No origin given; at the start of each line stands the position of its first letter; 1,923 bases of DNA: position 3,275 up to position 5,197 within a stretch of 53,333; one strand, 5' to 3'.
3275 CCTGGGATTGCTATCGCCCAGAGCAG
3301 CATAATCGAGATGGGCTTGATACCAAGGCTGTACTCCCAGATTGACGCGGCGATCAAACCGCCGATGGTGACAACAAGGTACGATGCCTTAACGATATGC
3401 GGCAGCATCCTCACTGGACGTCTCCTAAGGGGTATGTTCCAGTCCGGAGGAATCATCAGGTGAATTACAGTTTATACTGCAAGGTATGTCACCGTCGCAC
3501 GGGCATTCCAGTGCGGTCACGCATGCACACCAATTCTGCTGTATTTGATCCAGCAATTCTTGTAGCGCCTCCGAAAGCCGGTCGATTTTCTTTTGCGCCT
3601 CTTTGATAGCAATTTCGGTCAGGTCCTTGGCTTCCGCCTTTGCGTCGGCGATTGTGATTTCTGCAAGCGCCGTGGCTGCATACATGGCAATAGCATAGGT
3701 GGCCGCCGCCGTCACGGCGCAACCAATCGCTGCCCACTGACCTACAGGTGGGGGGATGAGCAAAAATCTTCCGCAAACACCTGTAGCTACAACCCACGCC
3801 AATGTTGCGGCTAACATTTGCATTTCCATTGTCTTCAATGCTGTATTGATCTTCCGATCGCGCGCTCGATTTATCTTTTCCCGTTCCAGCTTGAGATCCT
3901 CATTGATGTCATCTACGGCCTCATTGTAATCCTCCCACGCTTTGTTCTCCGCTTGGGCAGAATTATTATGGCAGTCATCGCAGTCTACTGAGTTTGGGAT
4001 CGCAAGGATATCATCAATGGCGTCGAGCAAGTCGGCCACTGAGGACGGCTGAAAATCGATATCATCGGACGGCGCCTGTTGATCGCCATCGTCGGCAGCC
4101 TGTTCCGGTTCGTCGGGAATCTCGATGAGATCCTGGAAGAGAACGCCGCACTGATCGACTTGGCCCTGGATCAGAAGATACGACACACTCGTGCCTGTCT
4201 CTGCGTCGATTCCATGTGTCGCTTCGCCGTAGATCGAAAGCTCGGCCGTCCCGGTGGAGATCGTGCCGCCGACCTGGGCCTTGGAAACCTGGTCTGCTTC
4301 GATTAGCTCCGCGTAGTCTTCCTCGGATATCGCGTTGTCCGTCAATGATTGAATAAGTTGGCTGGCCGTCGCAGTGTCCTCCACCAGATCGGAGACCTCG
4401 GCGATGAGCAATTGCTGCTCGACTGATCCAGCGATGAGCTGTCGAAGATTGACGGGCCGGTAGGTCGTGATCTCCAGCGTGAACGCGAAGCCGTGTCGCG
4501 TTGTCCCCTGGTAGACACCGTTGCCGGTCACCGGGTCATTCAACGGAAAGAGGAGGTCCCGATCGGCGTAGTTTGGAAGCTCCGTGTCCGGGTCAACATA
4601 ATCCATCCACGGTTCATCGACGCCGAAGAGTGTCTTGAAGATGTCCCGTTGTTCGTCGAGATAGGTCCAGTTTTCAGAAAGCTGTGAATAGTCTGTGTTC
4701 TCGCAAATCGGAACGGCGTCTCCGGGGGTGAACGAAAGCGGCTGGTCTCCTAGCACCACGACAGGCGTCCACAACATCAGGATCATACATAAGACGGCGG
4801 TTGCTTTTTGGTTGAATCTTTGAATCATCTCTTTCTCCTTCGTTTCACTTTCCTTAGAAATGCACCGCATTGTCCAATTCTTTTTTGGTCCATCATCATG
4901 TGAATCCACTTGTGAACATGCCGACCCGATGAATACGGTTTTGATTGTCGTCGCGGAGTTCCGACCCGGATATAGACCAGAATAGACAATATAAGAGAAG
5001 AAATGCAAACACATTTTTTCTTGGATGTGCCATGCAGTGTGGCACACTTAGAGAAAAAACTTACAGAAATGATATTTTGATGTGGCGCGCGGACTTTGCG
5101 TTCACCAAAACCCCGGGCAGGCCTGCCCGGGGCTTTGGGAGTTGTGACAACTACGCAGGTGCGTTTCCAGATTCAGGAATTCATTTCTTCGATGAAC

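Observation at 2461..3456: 215-bp direct repeat carrying a terminator hairpin and the 3' end of duplicated TM + zinc-ribbon genes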

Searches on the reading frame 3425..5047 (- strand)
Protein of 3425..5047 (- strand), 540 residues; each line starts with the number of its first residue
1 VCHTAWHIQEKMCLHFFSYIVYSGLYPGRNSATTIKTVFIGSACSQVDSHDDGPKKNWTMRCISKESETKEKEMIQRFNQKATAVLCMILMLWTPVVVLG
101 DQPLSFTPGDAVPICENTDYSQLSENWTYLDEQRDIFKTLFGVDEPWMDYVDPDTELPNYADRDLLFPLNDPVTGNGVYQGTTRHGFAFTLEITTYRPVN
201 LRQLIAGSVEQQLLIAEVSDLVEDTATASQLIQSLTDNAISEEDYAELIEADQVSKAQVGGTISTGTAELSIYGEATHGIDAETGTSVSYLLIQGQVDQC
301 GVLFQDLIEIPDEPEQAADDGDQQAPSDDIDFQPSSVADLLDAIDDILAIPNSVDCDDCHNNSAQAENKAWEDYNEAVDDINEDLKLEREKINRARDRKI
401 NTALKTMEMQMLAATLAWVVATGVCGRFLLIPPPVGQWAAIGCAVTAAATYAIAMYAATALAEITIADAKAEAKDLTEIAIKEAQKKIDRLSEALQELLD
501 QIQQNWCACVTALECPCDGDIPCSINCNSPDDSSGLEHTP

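Call 7: search_protein_families(library=pfam, proteins=[window:3425-5047:-], max_evalue=0.1)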
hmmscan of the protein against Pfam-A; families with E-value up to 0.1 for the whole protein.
window:3425-5047:- (540 aa): 2 families
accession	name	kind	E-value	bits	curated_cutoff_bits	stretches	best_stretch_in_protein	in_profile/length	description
PF20935.2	DUF6847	-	0.0073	16.7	27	1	463-506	93-137/141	Family of unknown function (DUF6847)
PF01601.21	CoV_S2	-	0.055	12.5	40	0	465-510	223-262/521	Coronavirus spike glycoprotein S2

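Call 32: search_protein_families(library=ncbifam, proteins=[window:3425-5047:-], max_evalue=0.1)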
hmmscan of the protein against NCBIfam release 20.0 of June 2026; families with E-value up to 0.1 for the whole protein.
window:3425-5047:- (540 aa): 1 family
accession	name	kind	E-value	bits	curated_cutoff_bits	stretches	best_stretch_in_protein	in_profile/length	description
NF047839.1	PspM_Rv2743c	equivalog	0.0036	17.2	80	1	409-503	18-112/220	phage shock envelope stress response protein PspM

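Call 42: find_homologous_proteins(query=window:3425-4828:-, max_evalue=0.001)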
Query window:3425-4828:- (467 aa): 2 proteins with E <= 0.001 among 8000 candidates.
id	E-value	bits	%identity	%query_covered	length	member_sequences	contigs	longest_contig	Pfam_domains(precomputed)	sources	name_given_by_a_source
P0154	0.0e+0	1049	100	100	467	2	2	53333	-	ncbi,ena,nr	ncbi:MAG: hypothetical protein MI923_15645 [Phycisphaerales bacterium]|nr:hypothetical protein [Phyc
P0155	7.5e-173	594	59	99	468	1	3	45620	-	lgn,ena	-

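Call 48: search_protein_families(library=padloc, proteins=[window:3425-4828:-], max_evalue=0.01)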
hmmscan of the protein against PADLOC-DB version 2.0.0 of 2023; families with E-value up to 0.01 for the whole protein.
window:3425-4828:- (467 aa): 1 family
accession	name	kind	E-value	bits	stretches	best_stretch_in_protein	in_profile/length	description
PDLC03841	LeoBC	-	3.5e-05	21.1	1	287-432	402-556/601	-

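Call 51: find_related_loci(query=A5, collection=metagenome_contigs, flank=4000)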
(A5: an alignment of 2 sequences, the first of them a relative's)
Query A5 (467 aa) in metagenome_contigs; peptide patterns used: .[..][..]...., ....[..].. (x = any residue, [..] = any of these).
418 stretches matched a pattern, but none encodes a relative of the query by tblastn (E <= 1e-3).

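Call 61: predict_structure(alignment_id=A5)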
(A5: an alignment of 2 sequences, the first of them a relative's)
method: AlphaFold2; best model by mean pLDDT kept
length: 467 residues; sequences in the alignment: 2
mean_pLDDT: 47.8   pTM: 0.37
mean pLDDT of the five models: 47.8, 47.6, 46.4, 46.2, 45.7
residues with pLDDT >= 90: 0; 70-90: 95; 50-70: 84; < 50: 288
segments of 3 or more residues with pLDDT < 50: 1-158, 160-269, 446-449, 451-453, 455-467
pLDDT, mean of each block of 10 residues (from residue 1): 31 39 29 25 27 31 32 34 29 36 40 36 34 41 45 46 40 34 31 32 35 36 31 32 30 32 45 61 77 77 76 74 74 70 70 71 61 60 57 59 67 72 77 78 56 42 32
secondary structure, 60 per line:
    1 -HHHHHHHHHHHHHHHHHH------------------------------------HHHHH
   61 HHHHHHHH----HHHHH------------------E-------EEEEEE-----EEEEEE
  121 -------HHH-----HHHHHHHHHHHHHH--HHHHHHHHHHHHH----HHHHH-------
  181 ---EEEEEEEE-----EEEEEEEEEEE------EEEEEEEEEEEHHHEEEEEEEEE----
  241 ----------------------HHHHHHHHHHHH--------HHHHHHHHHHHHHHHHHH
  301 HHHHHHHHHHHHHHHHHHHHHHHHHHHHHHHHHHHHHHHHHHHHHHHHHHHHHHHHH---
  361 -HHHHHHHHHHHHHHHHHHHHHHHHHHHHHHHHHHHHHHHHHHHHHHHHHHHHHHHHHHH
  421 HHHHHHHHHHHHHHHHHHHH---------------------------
elements in order: H2-19 H56-68 H73-77 E104-109 E115-120 H136-149 H152-164 H169-173 E184-191 E197-207 E214-224 E228-236 H263-274 H283-357 H362-440
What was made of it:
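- Tried and rejected: The AlphaFold model of the 467-aa protein from a 2-sequence alignment had pLDDT 47.8, so no fold search was run (call 61).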
